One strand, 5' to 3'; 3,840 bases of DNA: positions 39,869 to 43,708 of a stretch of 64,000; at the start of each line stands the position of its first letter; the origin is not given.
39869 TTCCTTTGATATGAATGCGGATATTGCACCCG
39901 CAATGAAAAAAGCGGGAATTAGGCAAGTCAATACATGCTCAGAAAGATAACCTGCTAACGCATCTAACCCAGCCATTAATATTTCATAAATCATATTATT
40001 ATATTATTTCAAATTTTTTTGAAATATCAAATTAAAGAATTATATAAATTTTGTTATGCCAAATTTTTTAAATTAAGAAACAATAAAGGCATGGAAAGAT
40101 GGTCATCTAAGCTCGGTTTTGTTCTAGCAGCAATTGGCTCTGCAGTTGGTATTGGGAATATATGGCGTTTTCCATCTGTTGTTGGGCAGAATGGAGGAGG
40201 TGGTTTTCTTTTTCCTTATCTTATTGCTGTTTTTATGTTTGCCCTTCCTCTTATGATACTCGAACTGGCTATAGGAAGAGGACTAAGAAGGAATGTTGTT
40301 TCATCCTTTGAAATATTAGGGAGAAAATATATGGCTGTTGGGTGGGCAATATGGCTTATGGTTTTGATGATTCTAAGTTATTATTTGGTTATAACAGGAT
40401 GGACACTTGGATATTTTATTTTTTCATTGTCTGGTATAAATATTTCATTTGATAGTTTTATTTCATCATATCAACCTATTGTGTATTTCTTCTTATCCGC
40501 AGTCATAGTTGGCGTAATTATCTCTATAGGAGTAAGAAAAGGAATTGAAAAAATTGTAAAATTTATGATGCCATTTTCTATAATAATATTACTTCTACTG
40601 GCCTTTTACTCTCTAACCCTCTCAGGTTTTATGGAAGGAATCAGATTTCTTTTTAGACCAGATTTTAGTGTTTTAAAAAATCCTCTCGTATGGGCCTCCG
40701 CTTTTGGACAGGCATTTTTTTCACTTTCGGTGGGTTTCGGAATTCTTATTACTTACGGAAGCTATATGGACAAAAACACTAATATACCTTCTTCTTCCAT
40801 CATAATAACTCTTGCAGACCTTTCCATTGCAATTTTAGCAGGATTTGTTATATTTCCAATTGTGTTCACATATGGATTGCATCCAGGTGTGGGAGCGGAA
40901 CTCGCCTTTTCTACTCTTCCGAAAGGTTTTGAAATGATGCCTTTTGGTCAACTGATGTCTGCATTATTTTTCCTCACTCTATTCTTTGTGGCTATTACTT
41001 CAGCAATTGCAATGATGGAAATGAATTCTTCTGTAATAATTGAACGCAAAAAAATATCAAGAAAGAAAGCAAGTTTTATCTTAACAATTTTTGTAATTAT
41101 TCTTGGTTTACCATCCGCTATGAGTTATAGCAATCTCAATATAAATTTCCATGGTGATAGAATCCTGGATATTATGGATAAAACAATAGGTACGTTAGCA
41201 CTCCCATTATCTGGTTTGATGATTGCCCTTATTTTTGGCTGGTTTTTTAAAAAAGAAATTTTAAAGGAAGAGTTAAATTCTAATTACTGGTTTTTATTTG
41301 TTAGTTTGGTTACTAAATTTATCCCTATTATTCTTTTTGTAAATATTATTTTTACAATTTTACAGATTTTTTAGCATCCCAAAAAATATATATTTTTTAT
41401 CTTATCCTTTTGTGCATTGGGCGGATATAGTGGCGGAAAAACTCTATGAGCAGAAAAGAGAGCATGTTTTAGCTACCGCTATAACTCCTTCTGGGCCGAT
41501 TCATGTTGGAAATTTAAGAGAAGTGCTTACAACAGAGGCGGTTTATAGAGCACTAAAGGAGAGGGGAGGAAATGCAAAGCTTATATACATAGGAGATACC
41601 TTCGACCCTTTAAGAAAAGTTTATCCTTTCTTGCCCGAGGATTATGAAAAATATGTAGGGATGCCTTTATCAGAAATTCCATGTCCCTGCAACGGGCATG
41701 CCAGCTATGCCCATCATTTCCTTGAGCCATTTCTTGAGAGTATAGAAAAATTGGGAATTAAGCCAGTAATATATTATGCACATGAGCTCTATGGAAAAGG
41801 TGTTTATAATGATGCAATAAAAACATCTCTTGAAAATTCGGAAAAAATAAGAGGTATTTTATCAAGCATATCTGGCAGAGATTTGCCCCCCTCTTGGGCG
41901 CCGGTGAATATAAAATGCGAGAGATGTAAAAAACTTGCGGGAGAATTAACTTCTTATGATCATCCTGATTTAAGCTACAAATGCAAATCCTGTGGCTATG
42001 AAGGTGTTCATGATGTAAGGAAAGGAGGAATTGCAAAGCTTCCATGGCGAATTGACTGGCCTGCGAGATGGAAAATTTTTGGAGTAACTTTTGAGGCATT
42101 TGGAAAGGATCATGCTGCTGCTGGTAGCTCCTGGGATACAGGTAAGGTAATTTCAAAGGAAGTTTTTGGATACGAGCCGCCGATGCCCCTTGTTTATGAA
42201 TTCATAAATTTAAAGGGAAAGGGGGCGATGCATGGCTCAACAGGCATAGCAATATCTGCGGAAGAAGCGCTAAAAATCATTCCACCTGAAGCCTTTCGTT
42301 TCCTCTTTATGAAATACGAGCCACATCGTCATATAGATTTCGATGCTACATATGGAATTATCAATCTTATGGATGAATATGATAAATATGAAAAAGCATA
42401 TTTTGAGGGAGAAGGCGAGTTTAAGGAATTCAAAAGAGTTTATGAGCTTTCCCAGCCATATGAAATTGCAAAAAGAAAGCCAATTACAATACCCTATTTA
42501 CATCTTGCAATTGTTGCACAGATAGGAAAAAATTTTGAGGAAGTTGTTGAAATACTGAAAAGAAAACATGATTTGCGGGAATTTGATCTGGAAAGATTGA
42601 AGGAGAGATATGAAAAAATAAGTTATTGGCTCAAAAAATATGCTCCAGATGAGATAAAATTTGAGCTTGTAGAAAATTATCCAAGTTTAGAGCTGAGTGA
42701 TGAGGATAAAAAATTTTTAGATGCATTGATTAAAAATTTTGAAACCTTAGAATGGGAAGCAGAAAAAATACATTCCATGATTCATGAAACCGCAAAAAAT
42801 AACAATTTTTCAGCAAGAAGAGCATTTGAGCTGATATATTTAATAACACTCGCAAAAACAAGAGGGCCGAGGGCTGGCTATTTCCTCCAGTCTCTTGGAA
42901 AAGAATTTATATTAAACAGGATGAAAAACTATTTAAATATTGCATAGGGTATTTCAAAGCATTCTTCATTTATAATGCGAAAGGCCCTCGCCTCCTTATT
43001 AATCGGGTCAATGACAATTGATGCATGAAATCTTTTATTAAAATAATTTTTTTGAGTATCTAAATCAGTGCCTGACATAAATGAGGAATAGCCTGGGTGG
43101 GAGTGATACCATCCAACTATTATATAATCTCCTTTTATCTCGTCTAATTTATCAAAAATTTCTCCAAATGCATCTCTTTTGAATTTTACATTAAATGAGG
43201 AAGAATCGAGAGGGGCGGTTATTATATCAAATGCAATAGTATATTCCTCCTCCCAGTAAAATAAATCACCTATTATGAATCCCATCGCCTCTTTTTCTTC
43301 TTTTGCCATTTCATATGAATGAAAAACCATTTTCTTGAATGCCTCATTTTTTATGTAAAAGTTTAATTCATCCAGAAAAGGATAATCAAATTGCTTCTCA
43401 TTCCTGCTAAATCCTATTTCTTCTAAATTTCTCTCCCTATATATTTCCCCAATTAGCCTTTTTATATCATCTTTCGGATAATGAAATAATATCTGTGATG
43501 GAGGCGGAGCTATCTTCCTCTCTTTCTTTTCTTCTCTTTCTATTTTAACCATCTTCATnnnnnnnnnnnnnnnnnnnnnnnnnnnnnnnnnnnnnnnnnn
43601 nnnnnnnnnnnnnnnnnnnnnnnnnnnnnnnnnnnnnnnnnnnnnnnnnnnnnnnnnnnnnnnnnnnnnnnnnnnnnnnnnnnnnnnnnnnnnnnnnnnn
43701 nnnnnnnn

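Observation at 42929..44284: Compact ubiquitin-like / E2 / JAMM cassette with no E1 or E3 in cis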

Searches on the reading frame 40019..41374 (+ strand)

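Call 55: search_protein_families(library=pfam, proteins=[window:40019-41374:+], max_evalue=0.0001)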
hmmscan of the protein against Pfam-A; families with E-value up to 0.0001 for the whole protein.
window:40019-41374:+ (451 aa): 1 family
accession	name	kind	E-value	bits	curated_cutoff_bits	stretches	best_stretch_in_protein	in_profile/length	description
PF00209.24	SNF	-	3.3e-66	224.5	27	2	159-449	182-483/524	Sodium:neurotransmitter symporter family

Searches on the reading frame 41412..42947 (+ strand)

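Call 3: search_protein_families(library=pfam, proteins=[window:41412-42947:+], max_evalue=1)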
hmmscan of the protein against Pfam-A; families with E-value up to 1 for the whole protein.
window:41412-42947:+ (511 aa): 7 families
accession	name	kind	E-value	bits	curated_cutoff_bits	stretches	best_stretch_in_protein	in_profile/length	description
PF01921.24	tRNA-synt_1f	-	3.7e-119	398.3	27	1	1-349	1-359/360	tRNA synthetases class I (K)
PF19269.4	Anticodon_2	-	2.1e-10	41.6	23.6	1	393-507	27-140/141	Anticodon binding domain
PF09334.17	tRNA-synt_1g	-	0.00018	20.9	20.1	1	261-307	317-362/391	tRNA synthetases class I (M)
PF10058.14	Zn_ribbon_10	-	0.013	15.7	24.2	1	166-196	22-52/54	ER junction formation factor lunapark, zinc ribbon finger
PF00789.26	UBX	-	0.065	13.9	21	1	398-442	27-75/82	UBX domain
PF01667.23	Ribosomal_S27e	-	0.19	11.9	24.5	1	165-196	6-34/55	Ribosomal protein S27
PF01873.23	eIF-5_eIF-2B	-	0.34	11.3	27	0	167-196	88-116/117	Domain found in IF2B/IF5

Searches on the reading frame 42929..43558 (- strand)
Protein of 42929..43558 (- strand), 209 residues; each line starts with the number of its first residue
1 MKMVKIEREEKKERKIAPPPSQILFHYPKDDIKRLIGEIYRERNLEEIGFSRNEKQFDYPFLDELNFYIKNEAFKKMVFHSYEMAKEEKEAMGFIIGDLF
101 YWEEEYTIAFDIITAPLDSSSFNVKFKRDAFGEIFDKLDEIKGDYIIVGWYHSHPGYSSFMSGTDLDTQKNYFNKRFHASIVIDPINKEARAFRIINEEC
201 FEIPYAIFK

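Call 3: search_protein_families(library=pfam, proteins=[window:42929-43558:-], max_evalue=1)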
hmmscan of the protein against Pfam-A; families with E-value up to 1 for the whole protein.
window:42929-43558:- (209 aa): 2 families
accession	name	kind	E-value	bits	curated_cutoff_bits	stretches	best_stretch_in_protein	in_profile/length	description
PF01398.27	JAB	-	5.5e-14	52.4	22.5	1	67-172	6-111/117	JAB1/Mov34/MPN/PAD-1 ubiquitin protease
PF14464.11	Prok-JAB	-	1.4e-06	28.6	25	1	81-194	10-112/114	Prokaryotic homologs of the JAB domain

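Call 28: search_protein_families(library=padloc, proteins=[window:42929-43558:-], max_evalue=0.01)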
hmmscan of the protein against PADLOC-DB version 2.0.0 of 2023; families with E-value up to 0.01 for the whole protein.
window:42929-43558:- (209 aa): 8 families
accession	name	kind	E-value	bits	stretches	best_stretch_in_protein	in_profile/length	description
PDLC00890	JAB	-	2.1e-08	31.8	1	65-174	10-117/157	JAB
PDLC00896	JAB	-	7.2e-07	27.1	1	66-180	12-127/159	JAB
PDLC00889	JAB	-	1.6e-05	22.5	1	66-171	20-122/168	JAB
PDLC00909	JAB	-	2e-05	22.3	1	63-174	16-127/168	JAB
PDLC00902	JAB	-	3e-05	21.7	1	65-182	14-130/159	JAB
PDLC00894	JAB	-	3.2e-05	22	1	63-175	11-124/158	JAB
PDLC00887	JAB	-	0.0011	17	1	78-176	25-124/160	JAB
PDLC00891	JAB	-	0.0018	15.7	1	86-179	31-121/159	JAB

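Call 30: search_protein_families(library=ncbifam, proteins=[window:42929-43558:-], max_evalue=0.01)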
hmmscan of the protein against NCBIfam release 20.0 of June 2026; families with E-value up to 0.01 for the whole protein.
window:42929-43558:- (209 aa): 2 families
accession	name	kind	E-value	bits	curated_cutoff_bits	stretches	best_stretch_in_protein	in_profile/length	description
NF041370.1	desamp_Halo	equivalog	3.7e-05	23.6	130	1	70-197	4-123/133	desampylase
NF058523.1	6A-MBL_cap2_3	equivalog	0.00031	19.4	320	1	71-170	549-648/665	anti-phage 6A-MBL system cap2_3 protein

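Call 64: search_solved_structures(query=window:42929-43558:-, max_evalue=0.01, show_alignments=2)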
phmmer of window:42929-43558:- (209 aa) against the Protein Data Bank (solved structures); distinct sequences matched with E-value up to 0.01: 45.
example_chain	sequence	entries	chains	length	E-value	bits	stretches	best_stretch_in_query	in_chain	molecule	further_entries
8amz_V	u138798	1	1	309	2.4e-15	60.4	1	58-199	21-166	26S proteasome regulatory subunit RPN11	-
4ocl_B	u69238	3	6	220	6.8e-15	58.9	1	67-188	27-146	26S proteasome regulatory subunit RPN11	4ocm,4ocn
5u4p_B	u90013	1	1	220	6.8e-15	58.9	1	67-188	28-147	26S proteasome regulatory subunit RPN11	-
5w83_B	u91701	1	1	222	6.9e-15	58.9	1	67-188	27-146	Ubiquitin carboxyl-terminal hydrolase RPN11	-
4o8x_B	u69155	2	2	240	7.7e-15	58.7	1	67-188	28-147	26S proteasome regulatory subunit RPN11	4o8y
6fvt_V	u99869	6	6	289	8e-15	58.7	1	67-188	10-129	Ubiquitin carboxyl-terminal hydrolase RPN11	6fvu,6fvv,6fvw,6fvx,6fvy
4owp_B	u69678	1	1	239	8.2e-15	58.6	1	67-188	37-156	26S proteasome regulatory subunit RPN11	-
3jck_G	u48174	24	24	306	8.8e-15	58.5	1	67-188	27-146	Ubiquitin carboxyl-terminal hydrolase RPN11 | 26S PROTEASOME REGULATORY SUBUNIT RPN11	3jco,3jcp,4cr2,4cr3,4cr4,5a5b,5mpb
22mm_c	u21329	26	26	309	1.1e-13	54.9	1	58-198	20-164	26S proteasome non-ATPase regulatory subunit 14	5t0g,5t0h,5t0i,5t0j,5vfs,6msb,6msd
12bm_c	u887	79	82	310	1.2e-13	54.9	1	58-198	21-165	26S proteasome non-ATPase regulatory subunit 14 | Proteasome (Prosome, macropain) 26S subunit, non-ATPase, 14 | RPN11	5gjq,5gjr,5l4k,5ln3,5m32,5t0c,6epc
8usb_c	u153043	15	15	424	2.3e-13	53.9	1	58-198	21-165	26S proteasome non-ATPase regulatory subunit 14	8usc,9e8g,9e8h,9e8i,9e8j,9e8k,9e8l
5vfp_c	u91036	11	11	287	3e-13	53.5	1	67-198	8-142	26S proteasome non-ATPase regulatory subunit 14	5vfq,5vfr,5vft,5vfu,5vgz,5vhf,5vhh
9w39_c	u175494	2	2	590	4.3e-13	53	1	58-198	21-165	Ubiquitin C-terminal hydrolase PSMD14,Uncharacterized protein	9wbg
6fjv_A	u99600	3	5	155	2.8e-11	47.1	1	88-194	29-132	26S proteasome regulatory subunit N11-like protein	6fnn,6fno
6fju_A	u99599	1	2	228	4.4e-11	46.4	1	73-194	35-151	26S proteasome regulatory subunit N11-like protein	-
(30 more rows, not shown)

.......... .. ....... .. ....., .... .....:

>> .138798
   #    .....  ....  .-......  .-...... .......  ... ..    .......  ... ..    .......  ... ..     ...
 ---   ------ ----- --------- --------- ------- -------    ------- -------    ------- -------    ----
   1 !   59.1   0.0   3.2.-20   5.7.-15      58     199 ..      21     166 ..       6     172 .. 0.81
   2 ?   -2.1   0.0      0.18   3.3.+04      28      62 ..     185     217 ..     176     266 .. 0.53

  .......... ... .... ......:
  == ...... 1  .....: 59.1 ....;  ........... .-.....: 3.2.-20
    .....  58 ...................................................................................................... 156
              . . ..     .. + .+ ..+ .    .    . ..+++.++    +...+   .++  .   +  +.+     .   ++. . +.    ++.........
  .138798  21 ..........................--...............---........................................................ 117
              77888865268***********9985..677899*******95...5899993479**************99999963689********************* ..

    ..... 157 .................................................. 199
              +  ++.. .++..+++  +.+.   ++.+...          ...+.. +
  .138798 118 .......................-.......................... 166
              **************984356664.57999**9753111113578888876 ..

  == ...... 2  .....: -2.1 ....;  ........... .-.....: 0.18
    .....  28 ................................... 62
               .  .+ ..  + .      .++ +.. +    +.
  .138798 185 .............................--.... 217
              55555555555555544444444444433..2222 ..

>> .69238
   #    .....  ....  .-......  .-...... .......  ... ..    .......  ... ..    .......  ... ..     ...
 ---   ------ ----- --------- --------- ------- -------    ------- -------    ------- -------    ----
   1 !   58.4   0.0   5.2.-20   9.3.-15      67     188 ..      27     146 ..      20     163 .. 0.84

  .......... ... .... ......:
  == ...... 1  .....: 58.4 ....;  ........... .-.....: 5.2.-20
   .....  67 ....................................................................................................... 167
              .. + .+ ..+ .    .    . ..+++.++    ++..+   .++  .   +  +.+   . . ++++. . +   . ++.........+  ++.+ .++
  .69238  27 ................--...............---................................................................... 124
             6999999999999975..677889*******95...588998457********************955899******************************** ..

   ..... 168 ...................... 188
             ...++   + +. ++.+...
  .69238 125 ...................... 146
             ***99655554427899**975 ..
